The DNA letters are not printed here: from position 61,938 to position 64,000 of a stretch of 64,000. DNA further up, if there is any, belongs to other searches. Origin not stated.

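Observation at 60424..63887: Compact choline-activation module: BCCT transporter + HTH-LicC-LicA three-domain protein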

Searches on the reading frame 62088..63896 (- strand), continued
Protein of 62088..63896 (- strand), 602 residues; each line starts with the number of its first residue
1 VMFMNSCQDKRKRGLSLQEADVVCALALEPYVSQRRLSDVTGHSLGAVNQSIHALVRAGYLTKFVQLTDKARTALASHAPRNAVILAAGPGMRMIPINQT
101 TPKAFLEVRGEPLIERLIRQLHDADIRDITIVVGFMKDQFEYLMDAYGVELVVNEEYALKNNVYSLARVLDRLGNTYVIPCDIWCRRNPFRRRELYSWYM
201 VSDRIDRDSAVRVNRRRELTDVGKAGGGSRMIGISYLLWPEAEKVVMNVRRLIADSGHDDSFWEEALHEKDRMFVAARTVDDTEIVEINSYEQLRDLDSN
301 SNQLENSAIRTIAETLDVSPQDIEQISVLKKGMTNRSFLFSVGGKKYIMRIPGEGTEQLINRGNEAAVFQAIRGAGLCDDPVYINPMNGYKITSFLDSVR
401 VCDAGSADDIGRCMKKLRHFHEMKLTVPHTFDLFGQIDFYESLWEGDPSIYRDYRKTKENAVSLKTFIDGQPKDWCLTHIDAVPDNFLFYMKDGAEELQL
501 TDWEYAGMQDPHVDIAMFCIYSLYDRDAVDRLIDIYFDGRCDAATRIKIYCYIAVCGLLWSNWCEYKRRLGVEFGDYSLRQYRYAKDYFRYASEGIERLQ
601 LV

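Call 47: predict_structure(alignment_id=A1)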
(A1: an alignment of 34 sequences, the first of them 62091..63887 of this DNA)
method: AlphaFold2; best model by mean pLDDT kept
length: 599 residues; sequences in the alignment: 34
mean_pLDDT: 84.0   pTM: 0.55
mean pLDDT of the five models: 84.0, 82.1, 81.2, 79.6, 74.0
residues with pLDDT >= 90: 263; 70-90: 249; 50-70: 53; < 50: 34
segments of 3 or more residues with pLDDT < 50: 1-9, 87-97, 287-289, 292-294, 328-331
pLDDT, mean of each block of 10 residues (from residue 1): 34 88 89 88 92 95 93 94 64 46 75 95 95 80 93 75 93 92 91 92 81 83 79 94 93 74 89 89 64 50 76 86 60 76 82 76 89 76 84 83 91 94 92 91 85 96 94 87 86 86 91 91 94 95 97 93 66 80 96 85
secondary structure, 60 per line:
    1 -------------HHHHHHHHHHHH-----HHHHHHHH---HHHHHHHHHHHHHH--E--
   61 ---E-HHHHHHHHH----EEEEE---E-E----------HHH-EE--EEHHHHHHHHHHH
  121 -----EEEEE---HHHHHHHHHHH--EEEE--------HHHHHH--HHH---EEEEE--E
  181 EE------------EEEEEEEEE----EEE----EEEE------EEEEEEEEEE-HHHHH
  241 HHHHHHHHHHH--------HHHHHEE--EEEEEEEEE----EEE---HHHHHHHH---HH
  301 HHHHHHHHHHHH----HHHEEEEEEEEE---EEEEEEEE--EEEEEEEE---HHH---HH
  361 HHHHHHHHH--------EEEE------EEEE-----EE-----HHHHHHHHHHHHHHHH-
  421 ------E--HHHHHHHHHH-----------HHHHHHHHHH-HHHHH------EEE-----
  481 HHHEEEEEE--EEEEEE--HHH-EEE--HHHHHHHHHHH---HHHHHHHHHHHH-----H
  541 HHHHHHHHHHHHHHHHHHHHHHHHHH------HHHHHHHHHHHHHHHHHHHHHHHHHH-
elements in order: H14-25 H31-38 H42-55 H66-74 E79-83 H110-120 E126-130 H134-144 E147-150 H159-164 E173-177 E180-182 E195-203 E208-210 E215-218 E225-234 H236-251 H260-264 E269-277 E282-284 H288-295 H299-312 E320-328 E332-339 E342-349 H359-369 E378-381 E388-391 H404-419 H430-439 H451-460 H462-466 E473-475 E484-489 E492-497 E504-506 H509-519 H523-534 H540-566 H573-598

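Call 51: fold_search(model_id=the predicted structure, library=pdb)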
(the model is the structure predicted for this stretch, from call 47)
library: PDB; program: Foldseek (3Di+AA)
matches with E <= 10: 1811; with E <= 0.001: 716
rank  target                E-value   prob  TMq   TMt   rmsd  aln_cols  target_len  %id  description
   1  4r7b_B                5.8e-18  1.00  0.41  0.81   3.7       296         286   27  Crystal structure of pneumococcal LicA in complex with choline (released 2015-08-12)
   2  4r77_A                7.2e-18  1.00  0.42  0.84   3.3       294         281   26  Crystal structure of choline kinase LicA from Streptococcus pneumoniae (released 2015-08-12)
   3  1jyk                  1.5e-17  1.00  0.34  0.85   2.7       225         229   33  Catalytic Mechanism of CTP:phosphocholine Cytidylyltransferase from Streptococcus pneumoniae (LicC) (released 2002-02-22)
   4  4r78                  1.6e-16  1.00  0.42  0.82   3.6       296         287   27  Crystal structure of LicA in complex with AMP (released 2015-08-12)
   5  3dxq_A                1.7e-16  1.00  0.39  0.73   4.8       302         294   24  Crystal structure of choline/ethanolamine kinase family protein (NP_106042.1) from MESORHIZOBIUM LOTI at 2.55 A resolu (released 2008-08-05)
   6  1jyl_A                1.9e-16  1.00  0.33  0.83   3.1       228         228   33  Catalytic Mechanism of CTP:phosphocholine Cytidylyltransferase from Streptococcus pneumoniae (LicC) (released 2002-02-22)
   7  4r77_B                4.8e-16  1.00  0.40  0.80   3.9       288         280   27  Crystal structure of choline kinase LicA from Streptococcus pneumoniae (released 2015-08-12)
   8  3dxq_B                1.3e-14  1.00  0.38  0.71   5.0       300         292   21  Crystal structure of choline/ethanolamine kinase family protein (NP_106042.1) from MESORHIZOBIUM LOTI at 2.55 A resolu (released 2008-08-05)
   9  8bi5_A                1.0e-12  1.00  0.39  0.62   5.9       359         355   16  Crystal structure of human Choline Kinase A in complex with UNC0737 (released 2023-11-15)
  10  8bi6_A                2.9e-12  1.00  0.39  0.62   5.4       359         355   17  Crystal structure of human Choline Kinase A in complex with UNC0638 (released 2023-11-15)
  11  4da5_A                5.8e-12  1.00  0.39  0.62   5.4       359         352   17  Choline Kinase alpha acts through a double-displacement kinetic mechanism involving enzyme isomerisation, as determine (released 2013-04-17)
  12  2ig7_B                6.8e-12  1.00  0.37  0.60   6.5       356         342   16  Crystal structure of Human Choline Kinase B (released 2006-10-10)
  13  2qg7_E                1.4e-11  1.00  0.39  0.61   6.4       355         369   16  Plasmodium vivax ethanolamine kinase Pv091845 (released 2007-07-24)
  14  7nb1_AAA              1.6e-11  1.00  0.39  0.63   5.3       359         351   17  Crystal structure of human choline alpha in complex with an inhibitor (released 2021-10-13)
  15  7nb2_AAA              2.3e-11  1.00  0.39  0.64   5.5       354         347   17  Crystal structure of human choline alpha in complex with an inhibitor (released 2021-10-13)
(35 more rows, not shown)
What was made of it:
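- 63000..63653 (-): LicC-like nucleotidyltransferase domain. Catalytic residues are retained and the head-group pocket is remodelled. Foldseek TMt 0.85 (call 51).
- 62142..62939 (-): LicA-like choline kinase domain. Foldseek TMt 0.81-0.84 (call 51).
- On LicC (CTP:phosphocholine cytidylyltransferase): Foldseek TMt 0.85, rmsd 2.7 Å (call 51).
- On LicA (bacterial choline kinase): TMt 0.81-0.84 (call 51).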

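Call 59: search_protein_families(library=pfam, proteins=[L029:11802-12536:+, L004:3777-4634:+, L032:13580-14527:+, L065:11394-12317:+, L024:7215-8651:+, L017:6190-6909:+, L017:6919-7947:+, L002:1574-3178:+], max_evalue=0.001)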
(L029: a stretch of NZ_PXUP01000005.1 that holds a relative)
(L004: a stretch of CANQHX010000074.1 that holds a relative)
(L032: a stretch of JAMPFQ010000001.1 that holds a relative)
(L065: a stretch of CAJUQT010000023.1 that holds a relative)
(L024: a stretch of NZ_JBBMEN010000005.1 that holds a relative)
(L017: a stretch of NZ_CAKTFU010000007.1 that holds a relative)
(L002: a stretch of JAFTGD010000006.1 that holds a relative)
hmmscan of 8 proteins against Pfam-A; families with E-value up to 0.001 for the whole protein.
L029:11802-12536:+ (244 aa): 2 families
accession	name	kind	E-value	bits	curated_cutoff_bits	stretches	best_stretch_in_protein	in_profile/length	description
PF12804.13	NTP_transf_3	-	2.5e-14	54.2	27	1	12-127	1-110/160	MobA-like NTP transferase domain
PF00483.29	NTP_transferase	-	7.9e-12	45.7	21.2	1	12-75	2-67/245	Nucleotidyl transferase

L004:3777-4634:+ (285 aa): 1 family
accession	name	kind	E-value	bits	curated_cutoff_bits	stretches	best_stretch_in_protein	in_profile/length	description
PF04991.19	LicD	-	2.6e-39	136.1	22.6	1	28-247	1-227/227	LicD family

L032:13580-14527:+ (315 aa): 1 family
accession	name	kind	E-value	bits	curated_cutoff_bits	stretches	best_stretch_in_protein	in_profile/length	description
PF00892.27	EamA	-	6.2e-18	65.8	28.2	2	2-148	5-134/135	EamA-like transporter family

L065:11394-12317:+ (307 aa): 2 families
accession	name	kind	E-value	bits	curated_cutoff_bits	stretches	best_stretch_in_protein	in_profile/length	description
PF01633.27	Choline_kinase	-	7.2e-20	71.9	29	1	31-255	5-238/300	Choline/ethanolamine kinase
PF01636.29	APH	-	1.2e-12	48.6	23.2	1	32-235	7-221/239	Phosphotransferase enzyme family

L024:7215-8651:+ (478 aa): 3 families
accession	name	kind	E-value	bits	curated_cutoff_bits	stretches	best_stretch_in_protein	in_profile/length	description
PF01943.22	Polysacc_synt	-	4e-24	85.9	28.2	1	16-280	4-271/274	Polysaccharide biosynthesis protein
PF01554.23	MatE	-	1.4e-10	41.5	24.9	1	238-378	16-161/161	MatE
PF13440.11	Polysacc_synt_3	-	3.8e-09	36.6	23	1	37-325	1-288/293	Polysaccharide biosynthesis protein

L017:6190-6909:+ (239 aa): 2 families
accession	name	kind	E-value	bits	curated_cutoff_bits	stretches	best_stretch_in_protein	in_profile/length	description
PF01128.25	IspD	-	4.2e-40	138.3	27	1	3-229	2-219/221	2-C-methyl-D-erythritol 4-phosphate cytidylyltransferase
PF12804.13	NTP_transf_3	-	3.9e-07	30.8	27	1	4-128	1-112/160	MobA-like NTP transferase domain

L017:6919-7947:+ (342 aa): 6 families
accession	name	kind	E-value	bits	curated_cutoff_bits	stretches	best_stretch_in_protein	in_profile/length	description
PF01370.27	Epimerase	-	9.3e-40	137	20.9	1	31-267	2-240/240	NAD dependent epimerase/dehydratase family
PF16363.11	GDP_Man_Dehyd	-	3.5e-23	83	27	1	31-300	1-281/332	GDP-mannose 4,6 dehydratase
PF07993.18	NAD_binding_4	-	1.3e-11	44.6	20.1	1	114-208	107-212/258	Male sterility protein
PF01073.25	3Beta_HSD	-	3.3e-11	43.2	22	1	32-216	2-194/280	3-beta hydroxysteroid dehydrogenase/isomerase family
PF02719.21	Polysacc_synt_2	-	1.5e-05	24.8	20.2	1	31-143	2-128/293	Polysaccharide biosynthesis protein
PF13460.12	NAD_binding_10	-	9.6e-05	22.8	27.2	1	34-206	1-149/184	NAD(P)H-binding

L002:1574-3178:+ (534 aa): 5 families
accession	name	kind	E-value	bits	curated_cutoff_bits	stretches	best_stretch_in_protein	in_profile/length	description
PF01633.27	Choline_kinase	-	2.1e-15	57.3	29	1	258-458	4-209/300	Choline/ethanolamine kinase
PF12804.13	NTP_transf_3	-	4.5e-13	50.1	27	1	4-109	1-100/160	MobA-like NTP transferase domain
PF01636.29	APH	-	2.5e-12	47.5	23.2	1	335-471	93-230/239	Phosphotransferase enzyme family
PF00483.29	NTP_transferase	-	5.2e-08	33.2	21.2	1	4-60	2-59/245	Nucleotidyl transferase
PF07914.17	DUF1679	-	3.3e-05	23.4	24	1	331-454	190-315/414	Uncharacterized oxidoreductase dhs-27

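Call 60: search_protein_families(library=ncbifam, proteins=[L029:11802-12536:+, L004:3777-4634:+], max_evalue=0.00001)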
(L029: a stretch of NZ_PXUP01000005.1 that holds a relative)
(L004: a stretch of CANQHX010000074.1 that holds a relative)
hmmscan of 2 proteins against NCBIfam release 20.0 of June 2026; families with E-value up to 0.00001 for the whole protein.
L029:11802-12536:+ (244 aa): 26 families (the best 25 are shown)
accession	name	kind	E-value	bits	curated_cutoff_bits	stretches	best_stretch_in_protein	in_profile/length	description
TIGR03992.1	Arch_glmU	subfamily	4.1e-17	62.2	292.1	1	11-120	2-114/393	bifunctional sugar-1-phosphate nucleotidylyltransferase/acetyltransferase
NF045761.1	NAMPUrTaseMurU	equivalog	2e-15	57.2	250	1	11-69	2-60/226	N-acetylmuramate alpha-1-phosphate uridylyltransferase MurU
NF041135.1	IPPtranDIPPsyn_Thcocales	equivalog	5.2e-15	55.3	580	1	11-125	2-113/419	bifunctional L-myo-inositol-1-phosphate cytidylyltransferase/CDP-L-myo-inositol myo-inositolphosphotransferase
NF041313.1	UDPGP_AglF_Halo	equivalog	9.7e-15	54.6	400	1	11-115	2-108/234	UTP--glucose-1-phosphate uridylyltransferase AglF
NF045665.1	NTPtran_DVU1551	equivalog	9.2e-12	44.7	315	1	12-89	3-74/359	DVU_1551 family NTP transferase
TIGR01208.1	rmlA_long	equivalog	3e-11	42.8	320.25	1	11-75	1-66/353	glucose-1-phosphate thymidylyltransferase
NF041173.1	Sug_nt_acttase_Thmprot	equivalog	8.6e-10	38.1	600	1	11-118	2-111/405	bifunctional sugar-1-phosphate nucleotidylyltransferase/acetyltransferase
NF045697.1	MurNAcPUrMurU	equivalog_domain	2.8e-09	36.7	370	1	13-68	1-56/229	N-acetylmuramate alpha-1-phosphate uridylyltransferase MurU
TIGR03310.1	matur_MocA_YgfJ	equivalog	5.6e-09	36.2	186.45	1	12-121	2-108/188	molybdenum cofactor cytidylyltransferase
TIGR01099.1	galU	equivalog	9.2e-09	35.2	326.8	1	9-67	1-59/261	UTP--glucose-1-phosphate uridylyltransferase GalU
TIGR01173.1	glmU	equivalog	1.4e-08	34.1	366.85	1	11-117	2-106/452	bifunctional UDP-N-acetylglucosamine diphosphorylase/glucosamine-1-phosphate N-acetyltransferase GlmU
NF010934.1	PRK14354.1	equivalog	2.1e-08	33.1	450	1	12-76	2-63/447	bifunctional UDP-N-acetylglucosamine diphosphorylase/glucosamine-1-phosphate N-acetyltransferase GlmU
NF049965.1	GlMnHpPGnyltfHddC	equivalog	2.3e-08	34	300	1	11-114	2-107/221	D-glycero-D-manno-heptose 1-phosphate guanosyltransferase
NF045495.1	AdoCbiPCobY_Meth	equivalog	2.7e-08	33.5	250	1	12-63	3-51/195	adenosylcobinamide-phosphate guanylyltransferase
NF052502.1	man1P_GTase_Rv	exception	4.7e-07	29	440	1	12-112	3-107/352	mannose-1-phosphate guanylyltransferase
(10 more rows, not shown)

L004:3777-4634:+ (285 aa): 1 family
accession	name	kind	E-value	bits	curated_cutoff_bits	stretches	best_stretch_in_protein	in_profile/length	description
NF045866.1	GGPL_Ptran_Mf1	equivalog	7.5e-17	62.2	225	1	20-261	8-233/240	diacylglycerol cholinephosphotransferase Mf1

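Call 63: find_homologous_proteins(query=L002:1574-3175:+)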
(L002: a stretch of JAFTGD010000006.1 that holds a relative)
Query L002:1574-3175:+ (534 aa): 3471 proteins with E <= 0.001 among 8000 candidates; the best 120 are listed.
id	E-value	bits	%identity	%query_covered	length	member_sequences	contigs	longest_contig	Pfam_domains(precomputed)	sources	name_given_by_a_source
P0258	0.0e+0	1160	92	100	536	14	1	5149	PF00483.30,PF01633.27,PF12804.14,PF01636.30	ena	-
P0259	0.0e+0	1150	92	100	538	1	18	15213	PF00483.30,PF01633.27,PF12804.14,PF01636.30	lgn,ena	-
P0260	0.0e+0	1147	92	100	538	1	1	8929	PF00483.30,PF01633.27,PF12804.14,PF01636.30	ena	-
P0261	0.0e+0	1117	89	100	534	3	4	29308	PF00483.30,PF01633.27,PF12804.14,PF01636.30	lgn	-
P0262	0.0e+0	1107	88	100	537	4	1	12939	PF00483.30,PF01633.27,PF12804.14,PF01636.30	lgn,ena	-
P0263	0.0e+0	1104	87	100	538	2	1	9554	PF00483.30,PF01633.27,PF12804.14,PF01636.30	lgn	-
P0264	0.0e+0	1104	87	100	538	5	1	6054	PF00483.30,PF01633.27,PF12804.14,PF01636.30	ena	-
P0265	0.0e+0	1100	88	100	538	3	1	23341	PF00483.30,PF01633.27,PF12804.14,PF01636.30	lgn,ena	-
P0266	0.0e+0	1098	87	100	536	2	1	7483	PF00483.30,PF01633.27,PF12804.14,PF01636.30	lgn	-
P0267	0.0e+0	1097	87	100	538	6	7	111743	PF00483.30,PF07914.18,PF01633.27,PF12804.14,PF01636.30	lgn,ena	-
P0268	0.0e+0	1094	87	100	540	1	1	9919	PF00483.30,PF01633.27,PF12804.14,PF01636.30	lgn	-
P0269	0.0e+0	1094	87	100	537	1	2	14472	PF00483.30,PF01633.27,PF12804.14,PF01636.30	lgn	-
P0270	0.0e+0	1094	88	100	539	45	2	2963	PF00483.30,PF01633.27,PF12804.14,PF01636.30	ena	-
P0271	0.0e+0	1090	86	100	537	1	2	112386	PF00483.30,PF01633.27,PF12804.14,PF01636.30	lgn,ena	-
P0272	0.0e+0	1082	86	100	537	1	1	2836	PF00483.30,PF01633.27,PF12804.14,PF01636.30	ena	-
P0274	0.0e+0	1069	85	100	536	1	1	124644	PF00483.30,PF01633.27,PF12804.14,PF01636.30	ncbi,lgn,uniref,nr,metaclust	ncbi:NTP transferase domain-containing protein [Oribacterium sp. FC2011]|uniref:NTP transferase doma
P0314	1.4e-271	920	75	99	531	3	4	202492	PF00483.30,PF01633.27,PF12804.14,PF01636.30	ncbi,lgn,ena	-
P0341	1.3e-266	903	73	99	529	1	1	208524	PF00483.30,PF01633.27,PF12804.14,PF01636.30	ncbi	-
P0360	8.0e-265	897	73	99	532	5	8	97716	PF00483.30,PF01633.27,PF12804.14,PF01636.30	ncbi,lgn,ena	-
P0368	1.1e-263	894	72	99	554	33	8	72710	PF00483.30,PF01633.27,PF12804.14,PF01636.30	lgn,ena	-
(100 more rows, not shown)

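Call 64: find_encoding_contigs(protein=P0274, flank=6000, max_places=1)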
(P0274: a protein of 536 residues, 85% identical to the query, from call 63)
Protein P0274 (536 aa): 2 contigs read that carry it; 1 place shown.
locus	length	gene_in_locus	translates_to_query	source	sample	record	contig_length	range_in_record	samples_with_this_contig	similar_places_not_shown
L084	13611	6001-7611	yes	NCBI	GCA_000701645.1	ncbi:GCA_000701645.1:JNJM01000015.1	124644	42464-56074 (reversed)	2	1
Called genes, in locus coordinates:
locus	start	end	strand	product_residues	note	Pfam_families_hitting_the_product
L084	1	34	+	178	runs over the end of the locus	PF13302:Acetyltransf_3, PF13420:Acetyltransf_4 (weak)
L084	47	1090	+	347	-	-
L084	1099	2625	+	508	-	PF01943:Polysacc_synt, PF13440:Polysacc_synt_3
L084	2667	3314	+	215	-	PF00132:Hexapep, PF14602:Hexapep_2 (weak)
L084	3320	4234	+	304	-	PF04991:LicD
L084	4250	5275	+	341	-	PF01633:Choline_kinase, PF01636:APH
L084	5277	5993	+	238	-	PF00483:NTP_transferase, PF12804:NTP_transf_3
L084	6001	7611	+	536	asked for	PF00483:NTP_transferase, PF12804:NTP_transf_3, PF01633:Choline_kinase, PF01636:APH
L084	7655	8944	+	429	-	PF01128:IspD, PF12804:NTP_transf_3, PF01965:DJ-1_PfpI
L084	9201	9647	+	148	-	-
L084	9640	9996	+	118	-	PF05717:TnpB_IS66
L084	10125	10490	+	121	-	-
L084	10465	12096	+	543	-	PF03050:DDE_Tnp_IS66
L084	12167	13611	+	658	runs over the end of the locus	PF00589:Phage_integrase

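Call 65: find_encoding_contigs(protein=P0314, flank=6000, max_places=1)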
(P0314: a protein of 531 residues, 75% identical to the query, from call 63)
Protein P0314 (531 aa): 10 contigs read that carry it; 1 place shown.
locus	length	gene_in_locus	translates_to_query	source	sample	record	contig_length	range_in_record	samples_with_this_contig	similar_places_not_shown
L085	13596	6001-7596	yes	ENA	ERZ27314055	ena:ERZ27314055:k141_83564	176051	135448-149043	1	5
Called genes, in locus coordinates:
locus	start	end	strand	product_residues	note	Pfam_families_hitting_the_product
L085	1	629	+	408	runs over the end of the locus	-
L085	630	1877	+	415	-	PF04464:Glyphos_transf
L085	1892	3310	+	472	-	PF01943:Polysacc_synt, PF13440:Polysacc_synt_3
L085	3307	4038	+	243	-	PF00483:NTP_transferase, PF01128:IspD, PF12804:NTP_transf_3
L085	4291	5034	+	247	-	PF01757:Acyl_transf_3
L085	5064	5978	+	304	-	PF04991:LicD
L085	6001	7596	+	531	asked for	PF00483:NTP_transferase, PF12804:NTP_transf_3, PF01633:Choline_kinase, PF01636:APH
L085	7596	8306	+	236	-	PF01128:IspD, PF12804:NTP_transf_3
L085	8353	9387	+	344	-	PF01073:3Beta_HSD, PF01370:Epimerase, PF02719:Polysacc_synt_2, PF04321:RmlD_sub_bind (weak), PF05368:NmrA, PF07993:NAD_binding_4, PF13460:NAD_binding_10, PF16363:GDP_Man_Dehyd, +1 more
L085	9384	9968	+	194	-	PF04892:VanZ-LLP1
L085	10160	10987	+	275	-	PF13365:Trypsin_2 (weak)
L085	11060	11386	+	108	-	-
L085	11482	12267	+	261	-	-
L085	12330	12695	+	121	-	-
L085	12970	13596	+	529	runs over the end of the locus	PF14253:AbiH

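Call 66: find_encoding_contigs(protein=P0341, flank=6000, max_places=1)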
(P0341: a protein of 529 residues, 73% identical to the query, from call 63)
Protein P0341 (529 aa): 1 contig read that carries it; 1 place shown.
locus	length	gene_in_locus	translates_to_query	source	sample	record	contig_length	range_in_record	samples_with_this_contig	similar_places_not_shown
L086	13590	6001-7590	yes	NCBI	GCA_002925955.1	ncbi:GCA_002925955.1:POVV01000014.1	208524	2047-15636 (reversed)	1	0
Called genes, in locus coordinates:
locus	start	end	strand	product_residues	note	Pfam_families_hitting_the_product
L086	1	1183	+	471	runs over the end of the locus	PF13727:CoA_binding_3, PF02397:Bac_transf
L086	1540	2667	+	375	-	PF09314:DUF1972, PF13439:Glyco_transf_4, PF13477:Glyco_trans_4_2 (faint), PF13579:Glyco_trans_4_4, PF00534:Glycos_transf_1, PF13692:Glyco_trans_1_4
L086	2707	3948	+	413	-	PF13439:Glyco_transf_4, PF13579:Glyco_trans_4_4 (weak), PF00534:Glycos_transf_1, PF13692:Glyco_trans_1_4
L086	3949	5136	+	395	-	PF04055:Radical_SAM, PF13186:SPASM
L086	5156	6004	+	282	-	PF04991:LicD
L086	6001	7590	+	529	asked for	PF00483:NTP_transferase, PF12804:NTP_transf_3, PF01633:Choline_kinase, PF01636:APH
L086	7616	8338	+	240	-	PF01128:IspD, PF12804:NTP_transf_3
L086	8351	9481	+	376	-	PF13439:Glyco_transf_4, PF13477:Glyco_trans_4_2 (faint), PF20706:GT4-conflict (weak), PF00534:Glycos_transf_1, PF13692:Glyco_trans_1_4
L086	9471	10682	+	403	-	PF04932:Wzy_C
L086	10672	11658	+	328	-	PF00535:Glycos_transf_2, PF10111:Glyco_tranf_2_2, PF13641:Glyco_tranf_2_3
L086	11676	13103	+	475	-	PF01943:Polysacc_synt, PF13440:Polysacc_synt_3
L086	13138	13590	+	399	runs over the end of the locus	PF04464:Glyphos_transf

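Call 67: find_encoding_contigs(protein=P0360, flank=6000, max_places=1)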
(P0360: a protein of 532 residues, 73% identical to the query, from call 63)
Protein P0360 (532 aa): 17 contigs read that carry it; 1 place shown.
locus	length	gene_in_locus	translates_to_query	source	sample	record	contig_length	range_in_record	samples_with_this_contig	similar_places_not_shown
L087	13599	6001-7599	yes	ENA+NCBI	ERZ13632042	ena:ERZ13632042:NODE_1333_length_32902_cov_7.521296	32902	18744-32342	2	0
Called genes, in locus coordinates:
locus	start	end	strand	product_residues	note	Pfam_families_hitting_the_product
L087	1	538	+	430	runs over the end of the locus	-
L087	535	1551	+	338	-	PF01531:Glyco_transf_11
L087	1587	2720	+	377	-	PF00534:Glycos_transf_1, PF13692:Glyco_trans_1_4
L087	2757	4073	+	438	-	-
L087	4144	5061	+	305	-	PF04991:LicD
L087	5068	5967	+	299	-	PF13480:Acetyltransf_6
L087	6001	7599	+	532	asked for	PF00483:NTP_transferase, PF12804:NTP_transf_3, PF01633:Choline_kinase, PF01636:APH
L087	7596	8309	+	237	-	PF01128:IspD, PF12804:NTP_transf_3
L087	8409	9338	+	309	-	PF24793:GINT1_N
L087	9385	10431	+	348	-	PF03102:NeuB, PF08666:SAF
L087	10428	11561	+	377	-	PF02350:Epimerase_2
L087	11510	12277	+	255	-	PF02348:CTP_transf_3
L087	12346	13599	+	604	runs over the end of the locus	?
